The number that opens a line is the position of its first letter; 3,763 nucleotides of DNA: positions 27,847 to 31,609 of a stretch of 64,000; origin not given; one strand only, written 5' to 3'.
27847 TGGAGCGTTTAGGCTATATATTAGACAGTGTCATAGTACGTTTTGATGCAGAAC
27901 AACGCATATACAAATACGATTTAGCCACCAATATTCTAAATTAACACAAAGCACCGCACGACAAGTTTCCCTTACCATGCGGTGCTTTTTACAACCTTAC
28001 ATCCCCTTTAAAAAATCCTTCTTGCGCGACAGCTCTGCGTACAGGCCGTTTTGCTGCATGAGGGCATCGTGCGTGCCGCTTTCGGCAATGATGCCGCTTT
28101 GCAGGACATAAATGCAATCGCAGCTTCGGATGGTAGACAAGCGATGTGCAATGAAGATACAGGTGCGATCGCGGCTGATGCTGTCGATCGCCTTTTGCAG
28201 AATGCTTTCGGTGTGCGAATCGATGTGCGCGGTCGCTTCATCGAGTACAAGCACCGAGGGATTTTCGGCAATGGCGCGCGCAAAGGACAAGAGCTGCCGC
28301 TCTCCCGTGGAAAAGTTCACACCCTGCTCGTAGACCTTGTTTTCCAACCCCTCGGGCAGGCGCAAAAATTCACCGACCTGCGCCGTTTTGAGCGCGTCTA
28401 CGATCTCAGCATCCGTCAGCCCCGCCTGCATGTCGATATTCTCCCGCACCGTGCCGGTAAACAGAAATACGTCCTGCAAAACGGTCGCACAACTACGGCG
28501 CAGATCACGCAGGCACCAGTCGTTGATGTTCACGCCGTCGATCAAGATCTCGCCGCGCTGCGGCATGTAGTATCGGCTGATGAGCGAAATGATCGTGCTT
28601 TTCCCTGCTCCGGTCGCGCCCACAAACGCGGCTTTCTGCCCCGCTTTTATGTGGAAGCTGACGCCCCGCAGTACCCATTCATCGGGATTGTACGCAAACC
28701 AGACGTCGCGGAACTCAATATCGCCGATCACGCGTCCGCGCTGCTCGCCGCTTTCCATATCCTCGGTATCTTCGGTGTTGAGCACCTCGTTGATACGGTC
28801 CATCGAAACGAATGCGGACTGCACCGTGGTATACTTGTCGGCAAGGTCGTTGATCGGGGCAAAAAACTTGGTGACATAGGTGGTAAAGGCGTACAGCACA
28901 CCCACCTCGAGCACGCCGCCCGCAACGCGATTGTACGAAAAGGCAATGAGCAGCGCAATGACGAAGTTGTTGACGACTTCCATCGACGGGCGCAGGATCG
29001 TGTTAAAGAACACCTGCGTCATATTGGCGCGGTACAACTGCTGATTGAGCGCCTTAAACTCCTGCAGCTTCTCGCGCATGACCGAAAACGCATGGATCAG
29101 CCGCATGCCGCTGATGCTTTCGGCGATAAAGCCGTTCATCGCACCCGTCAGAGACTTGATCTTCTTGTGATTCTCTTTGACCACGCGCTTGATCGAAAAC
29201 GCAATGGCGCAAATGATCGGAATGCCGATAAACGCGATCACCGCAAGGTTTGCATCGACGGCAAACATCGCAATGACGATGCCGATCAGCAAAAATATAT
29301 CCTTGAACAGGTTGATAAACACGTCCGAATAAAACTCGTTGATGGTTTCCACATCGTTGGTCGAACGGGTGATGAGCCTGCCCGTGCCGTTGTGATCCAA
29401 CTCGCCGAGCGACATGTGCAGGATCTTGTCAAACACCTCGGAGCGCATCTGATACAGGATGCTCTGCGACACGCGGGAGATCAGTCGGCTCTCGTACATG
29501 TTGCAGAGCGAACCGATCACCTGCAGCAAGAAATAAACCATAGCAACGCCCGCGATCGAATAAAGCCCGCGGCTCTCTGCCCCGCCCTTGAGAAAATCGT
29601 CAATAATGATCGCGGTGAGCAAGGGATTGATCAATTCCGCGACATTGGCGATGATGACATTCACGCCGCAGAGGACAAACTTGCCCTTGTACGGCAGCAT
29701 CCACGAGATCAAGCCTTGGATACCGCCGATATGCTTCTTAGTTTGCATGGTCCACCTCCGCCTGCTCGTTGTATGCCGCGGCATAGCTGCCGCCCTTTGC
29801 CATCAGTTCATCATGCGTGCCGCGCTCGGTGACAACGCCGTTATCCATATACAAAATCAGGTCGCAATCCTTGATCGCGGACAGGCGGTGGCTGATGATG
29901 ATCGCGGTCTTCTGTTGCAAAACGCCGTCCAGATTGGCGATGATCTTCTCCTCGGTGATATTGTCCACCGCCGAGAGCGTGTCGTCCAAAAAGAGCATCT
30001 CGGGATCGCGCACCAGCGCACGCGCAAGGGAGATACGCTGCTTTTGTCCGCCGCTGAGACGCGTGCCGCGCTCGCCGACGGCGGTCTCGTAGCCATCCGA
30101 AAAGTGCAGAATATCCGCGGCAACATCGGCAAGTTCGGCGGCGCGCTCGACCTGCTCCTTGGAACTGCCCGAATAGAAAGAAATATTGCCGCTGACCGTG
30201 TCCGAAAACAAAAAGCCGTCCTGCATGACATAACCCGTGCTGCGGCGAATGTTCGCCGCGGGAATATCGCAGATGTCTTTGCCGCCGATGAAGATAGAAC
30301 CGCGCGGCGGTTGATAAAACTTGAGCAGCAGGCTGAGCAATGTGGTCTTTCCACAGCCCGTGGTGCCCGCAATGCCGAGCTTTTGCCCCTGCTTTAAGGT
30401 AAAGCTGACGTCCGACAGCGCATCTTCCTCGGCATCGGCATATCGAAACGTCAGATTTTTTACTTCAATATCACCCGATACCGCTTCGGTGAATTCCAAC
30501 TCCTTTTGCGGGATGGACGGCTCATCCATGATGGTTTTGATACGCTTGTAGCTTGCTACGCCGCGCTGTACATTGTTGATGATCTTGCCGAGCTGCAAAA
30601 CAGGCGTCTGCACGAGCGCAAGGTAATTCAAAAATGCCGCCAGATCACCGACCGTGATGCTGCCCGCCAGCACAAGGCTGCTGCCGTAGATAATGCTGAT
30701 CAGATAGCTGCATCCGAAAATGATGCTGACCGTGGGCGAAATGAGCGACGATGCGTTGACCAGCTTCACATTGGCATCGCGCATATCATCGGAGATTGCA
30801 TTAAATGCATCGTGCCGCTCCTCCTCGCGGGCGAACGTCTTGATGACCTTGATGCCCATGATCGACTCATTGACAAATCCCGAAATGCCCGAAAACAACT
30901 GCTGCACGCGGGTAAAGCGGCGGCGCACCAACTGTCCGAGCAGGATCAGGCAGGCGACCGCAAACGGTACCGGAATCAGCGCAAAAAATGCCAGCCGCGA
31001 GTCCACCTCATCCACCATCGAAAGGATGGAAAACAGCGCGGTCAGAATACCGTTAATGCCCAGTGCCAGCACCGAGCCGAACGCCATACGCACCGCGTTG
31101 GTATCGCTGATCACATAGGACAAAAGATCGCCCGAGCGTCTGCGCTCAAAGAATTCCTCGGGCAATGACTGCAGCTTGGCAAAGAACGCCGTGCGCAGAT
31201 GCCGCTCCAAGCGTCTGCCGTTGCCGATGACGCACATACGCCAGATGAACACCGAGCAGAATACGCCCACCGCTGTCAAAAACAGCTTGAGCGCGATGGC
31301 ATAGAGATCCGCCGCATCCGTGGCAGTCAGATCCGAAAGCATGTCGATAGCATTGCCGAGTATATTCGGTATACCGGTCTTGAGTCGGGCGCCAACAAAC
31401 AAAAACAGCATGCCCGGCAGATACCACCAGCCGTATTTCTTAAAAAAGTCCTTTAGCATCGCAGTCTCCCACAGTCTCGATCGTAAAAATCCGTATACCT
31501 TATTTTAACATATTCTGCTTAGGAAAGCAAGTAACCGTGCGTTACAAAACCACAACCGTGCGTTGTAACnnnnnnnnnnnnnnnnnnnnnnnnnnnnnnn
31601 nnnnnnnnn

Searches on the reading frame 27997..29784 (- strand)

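Call 19: search_protein_families(library=pfam, proteins=[window:27997-29784:-], max_evalue=0.001)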
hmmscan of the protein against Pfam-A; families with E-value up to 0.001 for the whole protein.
window:27997-29784:- (595 aa): 3 families
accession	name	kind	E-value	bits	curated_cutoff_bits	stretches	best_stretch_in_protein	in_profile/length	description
PF00664.28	ABC_membrane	-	4.1e-44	151.7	28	1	38-310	3-273/274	ABC transporter transmembrane region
PF00005.33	ABC_tran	-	9e-30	104.5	25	1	372-519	1-137/137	ABC transporter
PF02463.25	SMC_N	-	0.00063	19.7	40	0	326-559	135-209/220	RecF/RecN/SMC N terminal domain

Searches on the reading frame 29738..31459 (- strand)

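Call 19: search_protein_families(library=pfam, proteins=[window:29738-31459:-], max_evalue=0.001)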
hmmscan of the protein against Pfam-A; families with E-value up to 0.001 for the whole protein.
window:29738-31459:- (573 aa): 2 families
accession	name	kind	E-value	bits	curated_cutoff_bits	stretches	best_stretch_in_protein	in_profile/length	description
PF00664.28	ABC_membrane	-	1.4e-41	143.4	28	1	16-287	4-274/274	ABC transporter transmembrane region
PF00005.33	ABC_tran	-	4.8e-31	108.6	25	1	348-494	1-135/137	ABC transporter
